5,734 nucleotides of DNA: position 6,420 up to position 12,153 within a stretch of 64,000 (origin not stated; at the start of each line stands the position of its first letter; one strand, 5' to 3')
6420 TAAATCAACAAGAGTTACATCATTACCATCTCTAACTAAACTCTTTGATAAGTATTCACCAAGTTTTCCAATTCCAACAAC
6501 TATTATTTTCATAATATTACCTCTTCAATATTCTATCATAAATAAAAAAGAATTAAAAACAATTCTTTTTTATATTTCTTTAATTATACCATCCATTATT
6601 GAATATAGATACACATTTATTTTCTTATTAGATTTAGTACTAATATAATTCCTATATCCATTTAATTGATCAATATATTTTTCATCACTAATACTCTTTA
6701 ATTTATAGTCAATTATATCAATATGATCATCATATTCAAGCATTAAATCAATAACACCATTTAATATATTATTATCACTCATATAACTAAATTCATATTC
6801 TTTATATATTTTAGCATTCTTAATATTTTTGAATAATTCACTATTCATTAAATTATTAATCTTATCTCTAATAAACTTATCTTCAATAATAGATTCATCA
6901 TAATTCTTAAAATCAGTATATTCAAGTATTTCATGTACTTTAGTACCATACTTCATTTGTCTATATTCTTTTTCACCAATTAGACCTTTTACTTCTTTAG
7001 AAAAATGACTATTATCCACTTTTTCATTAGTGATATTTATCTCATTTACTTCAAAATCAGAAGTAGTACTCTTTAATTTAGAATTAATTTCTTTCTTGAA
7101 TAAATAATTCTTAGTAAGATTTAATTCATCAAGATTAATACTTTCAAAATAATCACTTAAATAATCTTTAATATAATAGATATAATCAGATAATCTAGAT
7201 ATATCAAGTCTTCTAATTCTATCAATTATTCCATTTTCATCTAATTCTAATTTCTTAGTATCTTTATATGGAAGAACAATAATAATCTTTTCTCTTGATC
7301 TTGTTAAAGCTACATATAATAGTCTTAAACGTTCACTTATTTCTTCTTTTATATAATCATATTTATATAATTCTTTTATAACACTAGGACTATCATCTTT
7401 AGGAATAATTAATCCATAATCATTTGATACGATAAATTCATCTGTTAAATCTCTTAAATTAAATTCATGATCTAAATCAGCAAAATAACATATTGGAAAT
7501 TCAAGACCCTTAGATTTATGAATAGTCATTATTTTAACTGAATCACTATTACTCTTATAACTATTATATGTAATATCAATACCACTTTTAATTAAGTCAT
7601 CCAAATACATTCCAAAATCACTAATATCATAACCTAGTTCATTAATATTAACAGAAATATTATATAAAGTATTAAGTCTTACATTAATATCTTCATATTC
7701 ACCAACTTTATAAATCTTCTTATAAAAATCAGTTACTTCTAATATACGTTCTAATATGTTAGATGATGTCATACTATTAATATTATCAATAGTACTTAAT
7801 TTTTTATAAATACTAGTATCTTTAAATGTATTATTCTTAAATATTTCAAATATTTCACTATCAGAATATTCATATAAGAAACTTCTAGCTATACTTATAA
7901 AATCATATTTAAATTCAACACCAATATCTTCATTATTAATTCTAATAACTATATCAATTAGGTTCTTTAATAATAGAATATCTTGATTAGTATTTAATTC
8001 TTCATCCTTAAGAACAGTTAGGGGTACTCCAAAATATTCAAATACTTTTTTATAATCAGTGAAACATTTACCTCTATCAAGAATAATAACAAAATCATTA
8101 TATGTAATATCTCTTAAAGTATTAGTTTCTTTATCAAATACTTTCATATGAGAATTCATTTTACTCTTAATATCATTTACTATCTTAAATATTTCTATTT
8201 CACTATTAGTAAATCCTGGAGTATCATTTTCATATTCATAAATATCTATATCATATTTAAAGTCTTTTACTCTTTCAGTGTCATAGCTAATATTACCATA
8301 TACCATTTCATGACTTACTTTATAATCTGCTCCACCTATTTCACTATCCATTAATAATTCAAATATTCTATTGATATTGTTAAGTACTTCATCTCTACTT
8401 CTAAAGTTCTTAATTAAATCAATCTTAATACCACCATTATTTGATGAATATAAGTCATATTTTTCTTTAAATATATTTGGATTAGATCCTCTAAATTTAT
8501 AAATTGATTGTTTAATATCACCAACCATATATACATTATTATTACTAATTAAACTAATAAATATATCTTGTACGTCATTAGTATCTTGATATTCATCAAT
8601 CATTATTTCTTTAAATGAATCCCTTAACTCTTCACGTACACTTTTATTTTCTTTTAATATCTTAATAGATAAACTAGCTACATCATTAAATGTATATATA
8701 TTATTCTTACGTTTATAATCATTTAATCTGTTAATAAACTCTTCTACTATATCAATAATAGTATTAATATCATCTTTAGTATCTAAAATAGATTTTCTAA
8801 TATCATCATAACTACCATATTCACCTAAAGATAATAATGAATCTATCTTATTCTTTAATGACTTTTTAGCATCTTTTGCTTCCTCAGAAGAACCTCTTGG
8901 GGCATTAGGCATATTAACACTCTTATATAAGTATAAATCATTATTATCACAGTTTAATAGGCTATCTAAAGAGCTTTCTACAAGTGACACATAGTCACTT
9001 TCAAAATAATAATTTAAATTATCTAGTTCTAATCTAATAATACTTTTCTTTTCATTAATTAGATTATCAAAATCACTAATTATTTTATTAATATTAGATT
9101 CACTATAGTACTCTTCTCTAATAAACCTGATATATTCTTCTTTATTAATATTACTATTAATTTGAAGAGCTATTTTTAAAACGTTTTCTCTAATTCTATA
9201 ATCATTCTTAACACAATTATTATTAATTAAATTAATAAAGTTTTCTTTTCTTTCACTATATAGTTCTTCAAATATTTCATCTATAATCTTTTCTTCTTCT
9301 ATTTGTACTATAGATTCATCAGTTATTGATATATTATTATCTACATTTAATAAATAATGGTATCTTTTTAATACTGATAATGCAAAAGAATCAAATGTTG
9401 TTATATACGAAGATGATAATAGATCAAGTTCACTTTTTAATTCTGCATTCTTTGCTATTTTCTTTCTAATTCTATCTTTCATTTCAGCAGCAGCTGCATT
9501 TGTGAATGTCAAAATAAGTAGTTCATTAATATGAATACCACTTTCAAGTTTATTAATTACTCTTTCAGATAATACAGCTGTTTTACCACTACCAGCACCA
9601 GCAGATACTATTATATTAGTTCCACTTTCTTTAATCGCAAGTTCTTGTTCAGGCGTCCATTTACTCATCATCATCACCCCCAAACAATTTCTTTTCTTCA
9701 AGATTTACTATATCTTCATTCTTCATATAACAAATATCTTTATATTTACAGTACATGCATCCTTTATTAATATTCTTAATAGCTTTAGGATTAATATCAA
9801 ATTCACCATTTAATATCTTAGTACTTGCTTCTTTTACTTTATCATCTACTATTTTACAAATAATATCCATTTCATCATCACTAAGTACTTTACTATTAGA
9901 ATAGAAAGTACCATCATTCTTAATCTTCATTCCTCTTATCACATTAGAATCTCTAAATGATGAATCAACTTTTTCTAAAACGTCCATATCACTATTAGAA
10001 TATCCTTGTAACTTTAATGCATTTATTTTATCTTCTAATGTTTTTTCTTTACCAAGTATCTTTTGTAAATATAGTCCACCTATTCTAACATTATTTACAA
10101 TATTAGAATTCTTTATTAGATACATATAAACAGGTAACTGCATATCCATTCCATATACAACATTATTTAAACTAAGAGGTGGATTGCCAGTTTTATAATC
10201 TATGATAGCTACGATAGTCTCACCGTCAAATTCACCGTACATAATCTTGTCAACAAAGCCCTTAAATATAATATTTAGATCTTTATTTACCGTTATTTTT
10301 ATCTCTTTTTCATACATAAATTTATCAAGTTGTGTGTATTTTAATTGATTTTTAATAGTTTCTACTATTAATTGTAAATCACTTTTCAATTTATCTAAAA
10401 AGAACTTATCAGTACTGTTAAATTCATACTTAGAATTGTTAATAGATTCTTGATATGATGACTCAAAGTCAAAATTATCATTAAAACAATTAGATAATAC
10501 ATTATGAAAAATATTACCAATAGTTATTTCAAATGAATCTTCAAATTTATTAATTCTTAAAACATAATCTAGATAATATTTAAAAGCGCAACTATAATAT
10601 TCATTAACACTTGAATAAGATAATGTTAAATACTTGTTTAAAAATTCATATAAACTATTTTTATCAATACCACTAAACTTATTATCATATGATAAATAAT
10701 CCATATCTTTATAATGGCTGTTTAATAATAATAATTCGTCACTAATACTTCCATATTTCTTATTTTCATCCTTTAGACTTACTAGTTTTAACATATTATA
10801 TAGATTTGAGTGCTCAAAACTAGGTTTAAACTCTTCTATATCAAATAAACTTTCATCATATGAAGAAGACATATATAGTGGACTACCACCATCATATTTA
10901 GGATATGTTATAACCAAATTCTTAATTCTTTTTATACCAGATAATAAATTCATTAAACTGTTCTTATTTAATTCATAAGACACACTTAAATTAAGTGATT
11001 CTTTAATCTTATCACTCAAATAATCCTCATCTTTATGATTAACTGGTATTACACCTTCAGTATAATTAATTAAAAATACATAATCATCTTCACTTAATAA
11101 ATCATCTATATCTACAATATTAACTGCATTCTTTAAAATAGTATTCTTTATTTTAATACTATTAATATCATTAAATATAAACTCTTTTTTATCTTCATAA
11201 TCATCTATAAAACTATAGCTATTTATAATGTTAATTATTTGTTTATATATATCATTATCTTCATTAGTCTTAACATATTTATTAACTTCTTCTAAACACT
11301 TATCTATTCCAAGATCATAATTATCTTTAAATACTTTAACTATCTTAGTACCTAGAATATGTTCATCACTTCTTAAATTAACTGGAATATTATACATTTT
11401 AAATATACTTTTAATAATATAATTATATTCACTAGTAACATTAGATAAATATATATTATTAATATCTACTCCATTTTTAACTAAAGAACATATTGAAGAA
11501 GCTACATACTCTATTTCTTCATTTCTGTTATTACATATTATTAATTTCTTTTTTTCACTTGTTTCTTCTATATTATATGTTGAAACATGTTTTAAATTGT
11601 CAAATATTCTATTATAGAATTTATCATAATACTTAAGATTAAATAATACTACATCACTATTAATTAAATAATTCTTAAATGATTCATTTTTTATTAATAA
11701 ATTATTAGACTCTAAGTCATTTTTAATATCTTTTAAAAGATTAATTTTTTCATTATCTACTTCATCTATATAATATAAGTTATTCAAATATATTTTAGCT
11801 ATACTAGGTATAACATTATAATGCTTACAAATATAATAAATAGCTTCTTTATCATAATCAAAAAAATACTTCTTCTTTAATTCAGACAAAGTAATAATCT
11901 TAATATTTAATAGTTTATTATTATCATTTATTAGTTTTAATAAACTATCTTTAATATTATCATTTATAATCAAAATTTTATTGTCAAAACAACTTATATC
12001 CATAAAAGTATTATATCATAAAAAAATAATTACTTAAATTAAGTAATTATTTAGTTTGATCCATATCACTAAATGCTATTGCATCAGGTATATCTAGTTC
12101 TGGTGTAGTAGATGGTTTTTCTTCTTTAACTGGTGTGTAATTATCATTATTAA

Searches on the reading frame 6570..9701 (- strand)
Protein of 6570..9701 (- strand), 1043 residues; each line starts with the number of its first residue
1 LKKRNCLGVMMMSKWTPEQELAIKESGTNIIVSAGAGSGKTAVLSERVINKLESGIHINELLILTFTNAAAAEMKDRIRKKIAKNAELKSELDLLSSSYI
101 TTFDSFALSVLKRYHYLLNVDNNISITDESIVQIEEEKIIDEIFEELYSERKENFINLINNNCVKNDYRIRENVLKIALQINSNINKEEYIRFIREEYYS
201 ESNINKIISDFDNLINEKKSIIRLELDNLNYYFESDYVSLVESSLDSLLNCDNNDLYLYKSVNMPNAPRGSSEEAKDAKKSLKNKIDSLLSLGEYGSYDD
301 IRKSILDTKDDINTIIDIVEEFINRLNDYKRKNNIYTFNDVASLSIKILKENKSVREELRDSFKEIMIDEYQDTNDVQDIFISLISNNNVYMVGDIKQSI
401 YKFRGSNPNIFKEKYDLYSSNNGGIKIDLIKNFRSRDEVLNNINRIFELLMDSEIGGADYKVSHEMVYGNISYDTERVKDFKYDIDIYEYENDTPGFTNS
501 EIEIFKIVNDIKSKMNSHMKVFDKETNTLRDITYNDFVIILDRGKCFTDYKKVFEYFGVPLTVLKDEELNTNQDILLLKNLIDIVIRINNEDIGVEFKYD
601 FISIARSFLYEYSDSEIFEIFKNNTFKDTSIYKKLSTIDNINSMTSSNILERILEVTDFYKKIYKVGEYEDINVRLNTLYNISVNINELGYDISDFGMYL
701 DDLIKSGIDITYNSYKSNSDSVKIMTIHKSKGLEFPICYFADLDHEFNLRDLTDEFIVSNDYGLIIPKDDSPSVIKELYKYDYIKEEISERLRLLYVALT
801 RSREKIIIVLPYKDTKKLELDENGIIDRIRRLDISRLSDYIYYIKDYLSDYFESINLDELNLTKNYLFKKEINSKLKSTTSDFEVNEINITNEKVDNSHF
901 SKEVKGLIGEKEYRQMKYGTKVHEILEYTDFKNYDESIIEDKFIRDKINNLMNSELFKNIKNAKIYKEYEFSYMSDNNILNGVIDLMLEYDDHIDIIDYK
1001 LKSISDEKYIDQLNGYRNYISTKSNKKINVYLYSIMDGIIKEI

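Call 76: search_protein_families(library=pfam, proteins=[window:6570-9701:-], max_evalue=0.001)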
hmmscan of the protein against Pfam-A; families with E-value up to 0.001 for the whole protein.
window:6570-9701:- (1043 aa): 6 families
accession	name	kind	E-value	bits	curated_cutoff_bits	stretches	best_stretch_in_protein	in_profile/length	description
PF00580.27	UvrD-helicase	-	3e-54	185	23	2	15-223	1-200/271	UvrD/REP helicase N-terminal domain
PF13245.12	AAA_19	-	6.9e-16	59.1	25.1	2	26-124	10-78/134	AAA domain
PF13361.12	UvrD_C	-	4.5e-09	36.6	25.6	1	299-809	188-346/350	UvrD-like helicase C-terminal domain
PF13538.12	UvrD_C_2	-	6.4e-09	36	27.4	0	789-809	32-52/52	UvrD-like helicase C-terminal domain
PF01443.25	Viral_helicase1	-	2.5e-06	27.9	21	0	786-809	204-227/228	Viral superfamily 1 RNA helicase core domain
PF00270.35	DEAD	-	0.0001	22.5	26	1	16-91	1-77/167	DEAD/DEAH box helicase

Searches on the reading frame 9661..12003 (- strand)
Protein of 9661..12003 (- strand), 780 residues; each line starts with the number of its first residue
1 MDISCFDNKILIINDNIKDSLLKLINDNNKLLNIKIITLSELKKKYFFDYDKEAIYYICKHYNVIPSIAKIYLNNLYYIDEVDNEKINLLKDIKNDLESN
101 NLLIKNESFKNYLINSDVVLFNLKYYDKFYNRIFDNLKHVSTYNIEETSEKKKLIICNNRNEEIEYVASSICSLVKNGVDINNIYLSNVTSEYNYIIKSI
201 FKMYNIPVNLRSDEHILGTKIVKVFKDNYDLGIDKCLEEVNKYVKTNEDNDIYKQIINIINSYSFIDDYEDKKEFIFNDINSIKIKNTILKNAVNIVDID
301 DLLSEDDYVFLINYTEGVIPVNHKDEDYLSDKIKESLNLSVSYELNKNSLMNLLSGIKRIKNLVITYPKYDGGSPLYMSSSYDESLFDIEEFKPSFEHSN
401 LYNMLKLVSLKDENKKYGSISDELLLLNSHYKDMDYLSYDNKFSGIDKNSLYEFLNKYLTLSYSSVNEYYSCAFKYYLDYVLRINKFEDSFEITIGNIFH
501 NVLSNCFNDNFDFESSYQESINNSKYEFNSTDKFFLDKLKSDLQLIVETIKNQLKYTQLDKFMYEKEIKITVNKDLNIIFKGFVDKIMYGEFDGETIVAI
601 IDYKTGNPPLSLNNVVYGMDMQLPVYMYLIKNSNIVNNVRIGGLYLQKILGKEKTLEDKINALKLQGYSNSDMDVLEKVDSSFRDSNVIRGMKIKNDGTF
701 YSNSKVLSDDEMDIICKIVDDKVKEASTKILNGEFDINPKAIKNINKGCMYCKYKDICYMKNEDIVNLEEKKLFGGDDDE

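Call 76: search_protein_families(library=pfam, proteins=[window:9661-12003:-], max_evalue=0.001)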
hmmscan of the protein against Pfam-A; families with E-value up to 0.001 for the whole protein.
window:9661-12003:- (780 aa): 1 family
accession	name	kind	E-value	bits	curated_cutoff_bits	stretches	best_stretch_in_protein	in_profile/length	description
PF12705.13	PDDEXK_1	-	1.9e-26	93.9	22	1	460-758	1-246/247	PD-(D/E)XK nuclease superfamily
